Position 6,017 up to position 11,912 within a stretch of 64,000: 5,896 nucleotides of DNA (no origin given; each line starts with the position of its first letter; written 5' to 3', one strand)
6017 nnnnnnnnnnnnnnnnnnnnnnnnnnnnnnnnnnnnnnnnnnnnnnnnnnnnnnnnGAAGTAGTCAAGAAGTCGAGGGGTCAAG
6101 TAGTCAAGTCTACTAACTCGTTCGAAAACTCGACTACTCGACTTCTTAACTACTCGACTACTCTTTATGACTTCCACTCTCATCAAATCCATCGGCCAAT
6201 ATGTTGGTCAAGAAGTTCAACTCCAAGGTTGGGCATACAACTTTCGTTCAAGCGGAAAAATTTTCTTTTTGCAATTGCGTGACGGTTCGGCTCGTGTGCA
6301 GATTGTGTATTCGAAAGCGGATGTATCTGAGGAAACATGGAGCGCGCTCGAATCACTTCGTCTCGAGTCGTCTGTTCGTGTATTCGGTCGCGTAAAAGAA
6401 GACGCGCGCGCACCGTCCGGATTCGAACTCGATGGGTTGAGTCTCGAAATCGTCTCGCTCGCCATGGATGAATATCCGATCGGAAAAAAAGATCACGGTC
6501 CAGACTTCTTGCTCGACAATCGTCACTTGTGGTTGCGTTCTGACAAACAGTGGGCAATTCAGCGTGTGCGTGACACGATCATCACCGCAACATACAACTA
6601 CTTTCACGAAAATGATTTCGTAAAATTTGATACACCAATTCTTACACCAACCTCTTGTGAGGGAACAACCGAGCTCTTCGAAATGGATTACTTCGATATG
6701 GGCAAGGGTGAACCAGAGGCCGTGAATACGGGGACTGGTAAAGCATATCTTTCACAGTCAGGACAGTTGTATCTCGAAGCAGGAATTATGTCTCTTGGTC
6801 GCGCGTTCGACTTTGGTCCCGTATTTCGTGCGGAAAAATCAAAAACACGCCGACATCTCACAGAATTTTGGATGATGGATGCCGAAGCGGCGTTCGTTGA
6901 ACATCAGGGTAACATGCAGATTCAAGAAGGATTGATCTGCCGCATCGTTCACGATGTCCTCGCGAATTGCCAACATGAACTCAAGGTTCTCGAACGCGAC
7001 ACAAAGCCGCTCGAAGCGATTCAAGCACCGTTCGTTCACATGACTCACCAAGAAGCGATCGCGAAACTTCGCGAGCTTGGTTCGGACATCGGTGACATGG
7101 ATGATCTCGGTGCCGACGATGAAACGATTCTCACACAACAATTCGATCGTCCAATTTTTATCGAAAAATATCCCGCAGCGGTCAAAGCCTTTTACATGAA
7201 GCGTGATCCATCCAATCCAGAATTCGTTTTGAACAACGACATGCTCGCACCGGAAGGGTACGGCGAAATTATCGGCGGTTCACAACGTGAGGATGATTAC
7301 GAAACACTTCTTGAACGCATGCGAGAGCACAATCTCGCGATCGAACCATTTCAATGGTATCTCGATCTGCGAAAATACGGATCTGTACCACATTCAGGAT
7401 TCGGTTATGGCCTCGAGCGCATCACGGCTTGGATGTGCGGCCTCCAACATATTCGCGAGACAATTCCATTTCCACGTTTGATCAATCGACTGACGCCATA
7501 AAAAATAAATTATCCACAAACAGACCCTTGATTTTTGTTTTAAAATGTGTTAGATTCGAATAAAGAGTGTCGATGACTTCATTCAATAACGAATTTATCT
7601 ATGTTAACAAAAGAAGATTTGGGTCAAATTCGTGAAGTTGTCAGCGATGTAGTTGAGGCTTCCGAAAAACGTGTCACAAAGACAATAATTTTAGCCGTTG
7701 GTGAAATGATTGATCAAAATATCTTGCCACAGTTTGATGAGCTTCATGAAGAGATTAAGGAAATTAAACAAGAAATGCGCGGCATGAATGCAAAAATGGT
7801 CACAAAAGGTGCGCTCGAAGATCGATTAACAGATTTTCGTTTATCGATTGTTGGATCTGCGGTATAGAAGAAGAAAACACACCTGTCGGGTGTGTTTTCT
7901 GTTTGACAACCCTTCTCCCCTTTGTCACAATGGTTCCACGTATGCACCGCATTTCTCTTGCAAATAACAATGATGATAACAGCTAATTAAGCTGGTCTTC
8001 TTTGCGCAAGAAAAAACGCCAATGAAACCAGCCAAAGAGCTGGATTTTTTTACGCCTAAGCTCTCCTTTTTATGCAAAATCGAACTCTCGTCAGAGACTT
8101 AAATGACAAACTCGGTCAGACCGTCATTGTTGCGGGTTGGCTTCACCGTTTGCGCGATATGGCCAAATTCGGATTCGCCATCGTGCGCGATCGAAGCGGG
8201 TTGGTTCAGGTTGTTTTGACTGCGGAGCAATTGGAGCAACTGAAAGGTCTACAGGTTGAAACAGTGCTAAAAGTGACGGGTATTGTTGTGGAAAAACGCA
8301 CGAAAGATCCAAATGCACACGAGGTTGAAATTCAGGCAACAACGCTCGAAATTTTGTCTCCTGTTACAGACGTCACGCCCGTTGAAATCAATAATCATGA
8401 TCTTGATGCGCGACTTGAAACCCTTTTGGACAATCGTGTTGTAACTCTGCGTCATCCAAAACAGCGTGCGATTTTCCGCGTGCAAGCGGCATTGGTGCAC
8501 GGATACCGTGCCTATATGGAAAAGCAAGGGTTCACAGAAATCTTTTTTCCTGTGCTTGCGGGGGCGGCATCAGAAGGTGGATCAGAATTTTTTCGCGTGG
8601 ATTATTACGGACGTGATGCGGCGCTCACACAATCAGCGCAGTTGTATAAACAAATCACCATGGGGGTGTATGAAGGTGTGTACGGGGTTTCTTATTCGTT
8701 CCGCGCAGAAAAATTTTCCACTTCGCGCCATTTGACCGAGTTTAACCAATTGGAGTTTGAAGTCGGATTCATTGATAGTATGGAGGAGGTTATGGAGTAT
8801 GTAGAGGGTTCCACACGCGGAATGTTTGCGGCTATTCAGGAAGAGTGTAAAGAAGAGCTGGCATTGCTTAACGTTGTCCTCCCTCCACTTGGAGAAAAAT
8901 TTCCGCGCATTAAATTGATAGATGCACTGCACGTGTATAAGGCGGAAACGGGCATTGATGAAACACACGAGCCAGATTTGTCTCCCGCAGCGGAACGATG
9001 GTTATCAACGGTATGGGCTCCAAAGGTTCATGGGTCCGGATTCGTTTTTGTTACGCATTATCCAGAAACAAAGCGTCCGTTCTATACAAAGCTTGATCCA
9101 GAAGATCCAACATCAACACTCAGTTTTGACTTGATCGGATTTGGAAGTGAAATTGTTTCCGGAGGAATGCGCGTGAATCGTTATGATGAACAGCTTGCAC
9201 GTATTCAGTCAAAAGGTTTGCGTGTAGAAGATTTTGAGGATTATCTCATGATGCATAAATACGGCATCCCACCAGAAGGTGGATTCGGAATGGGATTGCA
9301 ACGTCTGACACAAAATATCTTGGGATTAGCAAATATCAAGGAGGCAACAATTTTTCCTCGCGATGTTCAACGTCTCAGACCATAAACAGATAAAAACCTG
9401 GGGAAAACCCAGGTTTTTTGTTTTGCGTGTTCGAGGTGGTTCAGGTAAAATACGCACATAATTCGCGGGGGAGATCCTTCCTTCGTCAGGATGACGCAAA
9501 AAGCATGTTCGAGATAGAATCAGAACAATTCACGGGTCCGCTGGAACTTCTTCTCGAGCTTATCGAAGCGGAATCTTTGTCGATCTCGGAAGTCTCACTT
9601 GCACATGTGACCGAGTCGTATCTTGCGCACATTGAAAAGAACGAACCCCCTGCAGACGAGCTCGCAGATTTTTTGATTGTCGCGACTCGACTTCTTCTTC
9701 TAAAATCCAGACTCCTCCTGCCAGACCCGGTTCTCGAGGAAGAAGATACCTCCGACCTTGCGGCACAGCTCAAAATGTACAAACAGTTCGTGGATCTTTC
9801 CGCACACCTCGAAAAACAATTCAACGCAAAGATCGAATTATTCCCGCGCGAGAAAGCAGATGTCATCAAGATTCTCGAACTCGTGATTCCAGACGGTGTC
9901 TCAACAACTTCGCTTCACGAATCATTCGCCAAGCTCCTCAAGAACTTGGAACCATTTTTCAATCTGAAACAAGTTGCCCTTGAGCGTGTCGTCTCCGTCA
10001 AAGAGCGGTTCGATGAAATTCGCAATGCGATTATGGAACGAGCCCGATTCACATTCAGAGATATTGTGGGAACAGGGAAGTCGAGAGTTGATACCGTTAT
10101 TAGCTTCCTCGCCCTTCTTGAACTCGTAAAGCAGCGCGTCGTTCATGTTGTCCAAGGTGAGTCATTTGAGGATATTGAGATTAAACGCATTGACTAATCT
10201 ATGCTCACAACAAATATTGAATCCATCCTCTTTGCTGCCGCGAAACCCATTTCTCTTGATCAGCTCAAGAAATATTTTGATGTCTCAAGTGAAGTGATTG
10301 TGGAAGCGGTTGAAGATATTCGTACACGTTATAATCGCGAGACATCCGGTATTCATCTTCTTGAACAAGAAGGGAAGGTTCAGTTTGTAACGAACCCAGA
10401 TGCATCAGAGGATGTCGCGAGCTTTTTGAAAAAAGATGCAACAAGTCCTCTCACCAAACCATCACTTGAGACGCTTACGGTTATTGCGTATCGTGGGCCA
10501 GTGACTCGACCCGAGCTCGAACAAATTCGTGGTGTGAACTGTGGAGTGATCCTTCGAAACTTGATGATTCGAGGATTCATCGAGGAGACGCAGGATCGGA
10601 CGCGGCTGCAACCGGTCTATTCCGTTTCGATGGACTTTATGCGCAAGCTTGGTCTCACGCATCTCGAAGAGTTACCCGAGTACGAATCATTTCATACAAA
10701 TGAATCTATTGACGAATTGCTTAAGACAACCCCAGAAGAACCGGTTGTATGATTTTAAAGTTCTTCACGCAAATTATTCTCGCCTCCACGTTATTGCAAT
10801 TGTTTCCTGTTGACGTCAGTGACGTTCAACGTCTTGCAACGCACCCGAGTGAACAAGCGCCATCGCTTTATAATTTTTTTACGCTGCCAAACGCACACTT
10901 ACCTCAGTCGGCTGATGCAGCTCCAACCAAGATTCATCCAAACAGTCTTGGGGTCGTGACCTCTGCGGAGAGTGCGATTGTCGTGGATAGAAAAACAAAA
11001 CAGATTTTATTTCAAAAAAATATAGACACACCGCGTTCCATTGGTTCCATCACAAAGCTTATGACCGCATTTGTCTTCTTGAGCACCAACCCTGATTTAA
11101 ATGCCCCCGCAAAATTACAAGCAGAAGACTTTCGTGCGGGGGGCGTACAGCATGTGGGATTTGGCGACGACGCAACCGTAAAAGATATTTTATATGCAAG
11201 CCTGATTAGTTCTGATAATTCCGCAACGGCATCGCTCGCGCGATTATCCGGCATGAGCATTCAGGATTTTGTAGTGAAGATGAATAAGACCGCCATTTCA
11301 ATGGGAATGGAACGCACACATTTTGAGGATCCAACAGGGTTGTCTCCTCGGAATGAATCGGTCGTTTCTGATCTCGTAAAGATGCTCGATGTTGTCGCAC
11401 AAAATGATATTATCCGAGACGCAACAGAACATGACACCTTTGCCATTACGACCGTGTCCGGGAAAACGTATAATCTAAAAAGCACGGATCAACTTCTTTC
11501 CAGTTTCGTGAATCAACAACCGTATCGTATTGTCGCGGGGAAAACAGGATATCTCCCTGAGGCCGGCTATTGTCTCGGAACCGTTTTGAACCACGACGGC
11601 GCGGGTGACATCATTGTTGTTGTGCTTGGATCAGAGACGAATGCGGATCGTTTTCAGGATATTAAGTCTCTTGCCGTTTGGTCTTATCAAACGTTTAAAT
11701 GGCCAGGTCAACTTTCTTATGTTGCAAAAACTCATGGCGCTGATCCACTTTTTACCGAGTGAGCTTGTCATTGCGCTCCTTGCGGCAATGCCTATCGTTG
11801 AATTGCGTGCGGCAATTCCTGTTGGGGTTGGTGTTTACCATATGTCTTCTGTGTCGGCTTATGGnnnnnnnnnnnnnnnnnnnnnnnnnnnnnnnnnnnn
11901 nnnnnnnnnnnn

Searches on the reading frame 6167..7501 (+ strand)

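Call 105: search_protein_families(library=pfam, proteins=[window:6167-7501:+], max_evalue=0.0001)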
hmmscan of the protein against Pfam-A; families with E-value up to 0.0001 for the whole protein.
window:6167-7501:+ (444 aa): 2 families
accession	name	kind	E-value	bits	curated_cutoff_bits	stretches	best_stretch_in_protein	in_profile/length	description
PF00152.25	tRNA-synt_2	-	2.1e-71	240.9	25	1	113-437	3-306/308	tRNA synthetases class II (D, K and N)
PF01336.31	tRNA_anti-codon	-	2.1e-13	50.4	27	1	17-95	1-74/75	OB-fold nucleic acid binding domain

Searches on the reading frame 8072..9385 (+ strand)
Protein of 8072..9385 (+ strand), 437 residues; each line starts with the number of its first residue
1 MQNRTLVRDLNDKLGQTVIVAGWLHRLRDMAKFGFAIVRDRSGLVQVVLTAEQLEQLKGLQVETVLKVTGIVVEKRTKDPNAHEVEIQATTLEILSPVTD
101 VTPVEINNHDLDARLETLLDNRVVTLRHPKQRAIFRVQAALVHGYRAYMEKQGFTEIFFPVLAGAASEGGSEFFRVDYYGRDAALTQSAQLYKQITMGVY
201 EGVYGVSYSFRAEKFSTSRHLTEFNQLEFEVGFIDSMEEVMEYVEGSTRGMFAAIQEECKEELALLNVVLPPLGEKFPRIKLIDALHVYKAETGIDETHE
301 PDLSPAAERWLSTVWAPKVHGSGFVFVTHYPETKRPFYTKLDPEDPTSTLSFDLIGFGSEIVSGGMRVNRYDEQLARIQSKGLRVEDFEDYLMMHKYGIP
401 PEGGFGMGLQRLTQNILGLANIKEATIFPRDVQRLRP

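Call 105: search_protein_families(library=pfam, proteins=[window:8072-9385:+], max_evalue=0.0001)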
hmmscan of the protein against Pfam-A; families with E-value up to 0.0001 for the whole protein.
window:8072-9385:+ (437 aa): 2 families
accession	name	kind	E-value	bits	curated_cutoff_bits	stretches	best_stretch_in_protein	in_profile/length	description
PF00152.25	tRNA-synt_2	-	2.6e-70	237.4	25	1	116-431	3-307/308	tRNA synthetases class II (D, K and N)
PF01336.31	tRNA_anti-codon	-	2.2e-15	56.8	27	1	18-95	1-75/75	OB-fold nucleic acid binding domain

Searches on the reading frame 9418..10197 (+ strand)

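Call 105: search_protein_families(library=pfam, proteins=[window:9418-10197:+], max_evalue=0.0001)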
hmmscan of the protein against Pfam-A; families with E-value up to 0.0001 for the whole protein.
window:9418-10197:+ (259 aa): 1 family
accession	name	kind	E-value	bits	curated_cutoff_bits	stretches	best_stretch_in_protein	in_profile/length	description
PF02616.19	SMC_ScpA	-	3.3e-21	76.8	24.6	1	48-256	1-230/232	Segregation and condensation protein ScpA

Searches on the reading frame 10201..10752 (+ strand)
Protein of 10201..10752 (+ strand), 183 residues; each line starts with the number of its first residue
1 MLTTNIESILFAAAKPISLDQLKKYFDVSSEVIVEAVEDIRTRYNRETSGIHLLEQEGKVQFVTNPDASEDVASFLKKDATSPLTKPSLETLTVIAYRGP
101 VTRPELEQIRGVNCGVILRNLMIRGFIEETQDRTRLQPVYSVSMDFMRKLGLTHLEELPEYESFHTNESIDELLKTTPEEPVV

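Call 105: search_protein_families(library=pfam, proteins=[window:10201-10752:+], max_evalue=0.0001)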
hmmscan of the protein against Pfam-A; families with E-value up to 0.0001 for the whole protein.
window:10201-10752:+ (183 aa): 1 family
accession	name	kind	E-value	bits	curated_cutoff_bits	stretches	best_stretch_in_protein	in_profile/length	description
PF04079.22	SMC_ScpB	-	1.5e-41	142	27.4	1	5-160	2-159/160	Segregation and condensation complex subunit ScpB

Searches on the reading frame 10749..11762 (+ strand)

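Call 105: search_protein_families(library=pfam, proteins=[window:10749-11762:+], max_evalue=0.0001)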
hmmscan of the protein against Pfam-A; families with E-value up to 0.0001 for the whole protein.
window:10749-11762:+ (337 aa): 2 families
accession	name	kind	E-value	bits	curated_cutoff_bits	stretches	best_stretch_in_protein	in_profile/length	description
PF00768.25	Peptidase_S11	-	1.2e-34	120.3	27.6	1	72-296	11-238/239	D-alanyl-D-alanine carboxypeptidase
PF13354.11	Beta-lactamase2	-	7.5e-12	45.5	22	1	77-292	3-212/214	Beta-lactamase enzyme family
